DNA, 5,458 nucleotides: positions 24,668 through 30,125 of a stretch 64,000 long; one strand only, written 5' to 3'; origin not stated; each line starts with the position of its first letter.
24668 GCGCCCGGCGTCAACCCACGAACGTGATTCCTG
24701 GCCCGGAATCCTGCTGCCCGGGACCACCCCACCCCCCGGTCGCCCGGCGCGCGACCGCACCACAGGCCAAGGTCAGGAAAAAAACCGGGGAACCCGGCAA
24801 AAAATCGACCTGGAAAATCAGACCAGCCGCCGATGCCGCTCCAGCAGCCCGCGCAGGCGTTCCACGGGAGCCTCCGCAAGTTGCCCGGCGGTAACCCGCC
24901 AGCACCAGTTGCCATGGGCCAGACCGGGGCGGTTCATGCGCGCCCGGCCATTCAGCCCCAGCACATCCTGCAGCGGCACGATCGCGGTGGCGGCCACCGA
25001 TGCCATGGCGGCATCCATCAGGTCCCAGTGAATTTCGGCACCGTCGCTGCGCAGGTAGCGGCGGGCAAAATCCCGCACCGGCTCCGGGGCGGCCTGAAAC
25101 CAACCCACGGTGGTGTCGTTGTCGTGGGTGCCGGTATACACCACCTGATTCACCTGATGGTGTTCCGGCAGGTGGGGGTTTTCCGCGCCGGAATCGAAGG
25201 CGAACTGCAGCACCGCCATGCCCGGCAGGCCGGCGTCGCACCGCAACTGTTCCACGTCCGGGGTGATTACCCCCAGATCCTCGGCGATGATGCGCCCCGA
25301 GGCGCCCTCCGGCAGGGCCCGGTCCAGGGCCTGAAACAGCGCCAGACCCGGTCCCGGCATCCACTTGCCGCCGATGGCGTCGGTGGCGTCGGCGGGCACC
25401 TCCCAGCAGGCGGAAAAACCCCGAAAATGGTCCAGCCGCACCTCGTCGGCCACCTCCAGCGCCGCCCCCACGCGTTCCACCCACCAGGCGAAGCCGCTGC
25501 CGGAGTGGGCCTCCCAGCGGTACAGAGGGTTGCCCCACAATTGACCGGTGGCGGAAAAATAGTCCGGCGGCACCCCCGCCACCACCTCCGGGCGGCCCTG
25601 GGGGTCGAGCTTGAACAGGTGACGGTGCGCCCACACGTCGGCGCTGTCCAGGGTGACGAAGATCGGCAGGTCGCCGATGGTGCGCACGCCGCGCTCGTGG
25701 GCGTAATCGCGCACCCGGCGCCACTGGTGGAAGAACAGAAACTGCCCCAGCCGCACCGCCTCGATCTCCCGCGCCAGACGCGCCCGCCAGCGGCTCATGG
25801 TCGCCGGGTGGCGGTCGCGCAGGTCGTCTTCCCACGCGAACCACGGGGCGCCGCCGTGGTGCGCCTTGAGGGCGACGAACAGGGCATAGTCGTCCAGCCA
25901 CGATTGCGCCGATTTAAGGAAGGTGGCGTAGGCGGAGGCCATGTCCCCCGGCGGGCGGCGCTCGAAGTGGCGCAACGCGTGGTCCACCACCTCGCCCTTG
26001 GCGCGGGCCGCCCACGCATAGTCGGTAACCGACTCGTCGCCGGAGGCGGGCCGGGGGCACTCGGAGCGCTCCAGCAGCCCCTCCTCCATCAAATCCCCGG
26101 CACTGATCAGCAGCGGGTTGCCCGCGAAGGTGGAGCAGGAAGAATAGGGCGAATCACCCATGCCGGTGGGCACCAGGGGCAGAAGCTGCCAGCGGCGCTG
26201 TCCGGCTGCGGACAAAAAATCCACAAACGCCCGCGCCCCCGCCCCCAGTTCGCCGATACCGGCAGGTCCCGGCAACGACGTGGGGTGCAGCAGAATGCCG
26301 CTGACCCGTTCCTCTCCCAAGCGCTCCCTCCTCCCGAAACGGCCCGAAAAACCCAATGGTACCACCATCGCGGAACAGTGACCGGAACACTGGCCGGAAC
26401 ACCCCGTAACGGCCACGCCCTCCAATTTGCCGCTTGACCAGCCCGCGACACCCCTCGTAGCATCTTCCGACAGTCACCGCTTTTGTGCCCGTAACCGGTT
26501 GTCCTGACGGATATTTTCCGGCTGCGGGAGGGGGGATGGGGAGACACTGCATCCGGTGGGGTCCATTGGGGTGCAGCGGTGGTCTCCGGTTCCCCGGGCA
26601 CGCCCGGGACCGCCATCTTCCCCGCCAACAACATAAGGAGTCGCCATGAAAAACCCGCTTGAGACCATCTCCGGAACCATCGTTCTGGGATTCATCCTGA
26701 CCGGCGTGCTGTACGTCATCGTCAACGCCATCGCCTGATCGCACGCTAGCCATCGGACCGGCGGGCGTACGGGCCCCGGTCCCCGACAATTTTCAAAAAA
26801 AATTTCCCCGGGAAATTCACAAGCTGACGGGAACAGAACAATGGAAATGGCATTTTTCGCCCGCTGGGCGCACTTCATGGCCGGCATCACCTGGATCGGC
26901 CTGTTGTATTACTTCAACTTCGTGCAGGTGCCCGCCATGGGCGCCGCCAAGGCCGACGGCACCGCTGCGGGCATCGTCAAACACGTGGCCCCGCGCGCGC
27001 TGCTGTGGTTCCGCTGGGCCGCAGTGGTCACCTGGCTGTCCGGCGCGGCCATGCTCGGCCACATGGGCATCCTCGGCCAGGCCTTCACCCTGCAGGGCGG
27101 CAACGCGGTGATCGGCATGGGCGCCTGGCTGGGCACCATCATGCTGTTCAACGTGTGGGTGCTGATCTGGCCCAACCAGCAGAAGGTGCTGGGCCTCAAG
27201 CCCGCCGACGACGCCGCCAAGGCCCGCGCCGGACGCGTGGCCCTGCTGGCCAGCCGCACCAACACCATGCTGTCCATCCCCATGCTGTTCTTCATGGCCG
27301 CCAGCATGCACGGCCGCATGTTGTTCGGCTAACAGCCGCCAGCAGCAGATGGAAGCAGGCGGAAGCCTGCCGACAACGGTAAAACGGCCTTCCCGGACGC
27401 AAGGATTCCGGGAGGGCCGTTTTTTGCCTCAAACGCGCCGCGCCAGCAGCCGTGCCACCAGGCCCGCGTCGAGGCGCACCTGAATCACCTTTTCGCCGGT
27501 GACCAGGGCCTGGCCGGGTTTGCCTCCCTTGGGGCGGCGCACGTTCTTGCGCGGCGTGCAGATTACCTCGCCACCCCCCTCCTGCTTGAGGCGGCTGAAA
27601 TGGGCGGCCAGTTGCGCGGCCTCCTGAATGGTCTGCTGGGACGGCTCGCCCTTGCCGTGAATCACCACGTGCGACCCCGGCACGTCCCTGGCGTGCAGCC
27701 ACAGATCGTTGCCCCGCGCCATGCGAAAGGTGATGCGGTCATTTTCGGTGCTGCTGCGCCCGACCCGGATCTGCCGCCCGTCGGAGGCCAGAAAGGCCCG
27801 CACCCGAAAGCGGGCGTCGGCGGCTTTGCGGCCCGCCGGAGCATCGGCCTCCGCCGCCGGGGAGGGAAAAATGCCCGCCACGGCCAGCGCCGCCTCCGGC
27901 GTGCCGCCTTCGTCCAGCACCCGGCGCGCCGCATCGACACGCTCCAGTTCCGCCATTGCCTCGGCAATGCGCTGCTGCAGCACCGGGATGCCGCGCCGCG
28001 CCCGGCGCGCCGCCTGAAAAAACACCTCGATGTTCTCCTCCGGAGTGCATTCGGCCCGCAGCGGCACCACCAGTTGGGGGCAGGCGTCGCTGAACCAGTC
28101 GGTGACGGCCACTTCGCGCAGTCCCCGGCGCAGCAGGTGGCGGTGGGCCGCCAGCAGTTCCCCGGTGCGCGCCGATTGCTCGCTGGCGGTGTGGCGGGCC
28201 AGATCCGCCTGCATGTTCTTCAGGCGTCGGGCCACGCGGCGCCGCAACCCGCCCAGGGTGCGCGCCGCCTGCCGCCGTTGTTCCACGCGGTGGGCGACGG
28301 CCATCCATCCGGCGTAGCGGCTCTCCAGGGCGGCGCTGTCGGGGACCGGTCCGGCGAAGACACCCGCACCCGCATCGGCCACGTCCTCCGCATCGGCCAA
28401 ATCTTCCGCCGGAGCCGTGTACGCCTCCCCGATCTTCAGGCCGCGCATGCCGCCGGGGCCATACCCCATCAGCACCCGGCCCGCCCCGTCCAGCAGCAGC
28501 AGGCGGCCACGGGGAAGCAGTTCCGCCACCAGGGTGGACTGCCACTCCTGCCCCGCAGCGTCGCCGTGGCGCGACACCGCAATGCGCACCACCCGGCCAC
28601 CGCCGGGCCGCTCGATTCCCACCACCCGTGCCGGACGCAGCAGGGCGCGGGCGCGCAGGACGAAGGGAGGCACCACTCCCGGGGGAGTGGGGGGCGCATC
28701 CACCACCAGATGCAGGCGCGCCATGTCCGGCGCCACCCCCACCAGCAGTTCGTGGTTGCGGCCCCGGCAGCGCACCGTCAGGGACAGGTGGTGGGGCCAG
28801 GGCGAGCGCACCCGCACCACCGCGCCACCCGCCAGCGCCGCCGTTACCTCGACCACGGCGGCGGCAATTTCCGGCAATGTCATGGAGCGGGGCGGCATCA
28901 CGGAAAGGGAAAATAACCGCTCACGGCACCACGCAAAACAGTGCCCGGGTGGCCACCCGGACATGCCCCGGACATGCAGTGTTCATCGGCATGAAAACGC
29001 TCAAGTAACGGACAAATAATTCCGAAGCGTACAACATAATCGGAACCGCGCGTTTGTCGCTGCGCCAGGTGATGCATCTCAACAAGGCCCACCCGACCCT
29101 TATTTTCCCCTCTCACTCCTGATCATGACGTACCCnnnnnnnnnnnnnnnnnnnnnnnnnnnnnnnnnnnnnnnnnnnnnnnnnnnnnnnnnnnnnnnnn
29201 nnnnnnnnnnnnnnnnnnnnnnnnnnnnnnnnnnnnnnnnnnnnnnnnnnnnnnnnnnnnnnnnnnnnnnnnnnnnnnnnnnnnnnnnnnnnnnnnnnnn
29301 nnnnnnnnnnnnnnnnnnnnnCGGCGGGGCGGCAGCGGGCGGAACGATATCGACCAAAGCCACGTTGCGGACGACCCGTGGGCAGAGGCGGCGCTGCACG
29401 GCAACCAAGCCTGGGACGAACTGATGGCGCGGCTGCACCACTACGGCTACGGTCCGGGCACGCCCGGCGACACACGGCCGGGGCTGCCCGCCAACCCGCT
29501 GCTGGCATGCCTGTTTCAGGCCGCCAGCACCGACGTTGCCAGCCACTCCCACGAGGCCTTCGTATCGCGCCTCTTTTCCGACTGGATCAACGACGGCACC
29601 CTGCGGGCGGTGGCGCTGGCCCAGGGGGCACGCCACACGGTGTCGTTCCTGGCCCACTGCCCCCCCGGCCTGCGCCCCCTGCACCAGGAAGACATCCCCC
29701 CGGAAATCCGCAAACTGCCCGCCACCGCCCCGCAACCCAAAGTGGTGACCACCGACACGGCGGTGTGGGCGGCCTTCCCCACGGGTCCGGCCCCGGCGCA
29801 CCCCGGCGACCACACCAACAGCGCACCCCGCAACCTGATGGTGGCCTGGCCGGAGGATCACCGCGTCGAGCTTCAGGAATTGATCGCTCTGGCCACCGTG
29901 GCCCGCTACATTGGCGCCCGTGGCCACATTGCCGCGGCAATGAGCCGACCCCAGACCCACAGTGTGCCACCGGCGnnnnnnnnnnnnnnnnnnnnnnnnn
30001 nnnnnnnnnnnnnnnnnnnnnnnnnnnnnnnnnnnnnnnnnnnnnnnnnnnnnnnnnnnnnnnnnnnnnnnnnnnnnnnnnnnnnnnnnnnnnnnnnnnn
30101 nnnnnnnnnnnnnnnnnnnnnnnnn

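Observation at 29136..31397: Complementary split histidine kinase pair: a His-less kinase next to an ATPase-less His acceptor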

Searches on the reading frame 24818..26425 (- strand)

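Call 77: search_protein_families(library=pfam, proteins=[window:24818-26425:-], max_evalue=0.001)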
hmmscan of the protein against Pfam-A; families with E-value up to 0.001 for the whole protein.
window:24818-26425:- (535 aa): 1 family
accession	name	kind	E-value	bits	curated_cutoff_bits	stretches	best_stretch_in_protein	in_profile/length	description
PF02446.23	Glyco_hydro_77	-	1.2e-164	549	25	1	46-516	1-464/465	4-alpha-glucanotransferase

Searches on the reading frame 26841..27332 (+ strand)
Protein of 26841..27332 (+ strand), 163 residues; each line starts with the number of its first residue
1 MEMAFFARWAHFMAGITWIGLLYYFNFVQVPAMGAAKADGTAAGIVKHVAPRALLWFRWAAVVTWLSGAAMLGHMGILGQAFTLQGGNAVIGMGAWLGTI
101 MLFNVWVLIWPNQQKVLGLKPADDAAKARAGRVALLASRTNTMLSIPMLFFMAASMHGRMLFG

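Call 77: search_protein_families(library=pfam, proteins=[window:26841-27332:+], max_evalue=0.001)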
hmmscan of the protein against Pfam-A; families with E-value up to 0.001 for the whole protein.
window:26841-27332:+ (163 aa): 1 family
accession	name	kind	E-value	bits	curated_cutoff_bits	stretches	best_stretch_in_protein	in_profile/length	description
PF06181.16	Urate_ox_N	-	1.4e-20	74.4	26.9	2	85-159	168-241/295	Urate oxidase N-terminal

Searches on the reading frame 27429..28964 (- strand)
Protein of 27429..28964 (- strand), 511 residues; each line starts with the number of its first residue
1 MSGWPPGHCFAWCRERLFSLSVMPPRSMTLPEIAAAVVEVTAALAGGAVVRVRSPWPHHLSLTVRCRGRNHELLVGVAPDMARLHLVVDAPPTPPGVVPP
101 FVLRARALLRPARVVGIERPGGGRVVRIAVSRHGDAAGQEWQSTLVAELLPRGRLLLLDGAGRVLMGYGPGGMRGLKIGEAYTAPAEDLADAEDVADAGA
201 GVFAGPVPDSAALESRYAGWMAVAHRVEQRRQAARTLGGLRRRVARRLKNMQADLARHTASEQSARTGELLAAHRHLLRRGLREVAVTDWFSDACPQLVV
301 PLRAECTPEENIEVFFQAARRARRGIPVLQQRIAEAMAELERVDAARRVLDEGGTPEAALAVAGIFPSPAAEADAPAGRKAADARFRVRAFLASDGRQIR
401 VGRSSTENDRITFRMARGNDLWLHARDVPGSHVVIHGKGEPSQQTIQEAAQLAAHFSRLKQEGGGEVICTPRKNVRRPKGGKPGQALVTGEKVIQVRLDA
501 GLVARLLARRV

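Call 77: search_protein_families(library=pfam, proteins=[window:27429-28964:-], max_evalue=0.001)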
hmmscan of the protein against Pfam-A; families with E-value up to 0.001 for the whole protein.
window:27429-28964:- (511 aa): 3 families
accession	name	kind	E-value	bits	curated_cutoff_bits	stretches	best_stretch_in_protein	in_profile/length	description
PF05833.16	NFACT_N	-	7.1e-32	111.2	31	2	222-351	293-422/456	NFACT N-terminal and middle domains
PF05670.18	NFACT-R_1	-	4.3e-11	43.8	29.8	1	388-491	2-107/112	NFACT protein RNA binding domain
PF18297.6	NFACT-R_2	-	2.2e-08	34.6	26.9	1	389-473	2-83/104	NFACT protein RNA binding domain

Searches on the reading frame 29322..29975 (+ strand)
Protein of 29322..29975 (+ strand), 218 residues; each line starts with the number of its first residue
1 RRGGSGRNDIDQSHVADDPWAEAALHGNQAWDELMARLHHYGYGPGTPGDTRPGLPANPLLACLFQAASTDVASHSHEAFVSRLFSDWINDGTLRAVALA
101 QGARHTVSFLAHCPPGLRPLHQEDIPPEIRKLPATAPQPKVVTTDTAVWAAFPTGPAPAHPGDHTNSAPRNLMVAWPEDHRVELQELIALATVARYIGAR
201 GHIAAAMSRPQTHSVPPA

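Call 22: search_protein_families(library=pfam, proteins=[window:29322-29975:+], max_evalue=10)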
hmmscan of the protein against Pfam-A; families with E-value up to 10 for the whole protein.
seq(218 aa): 0 families
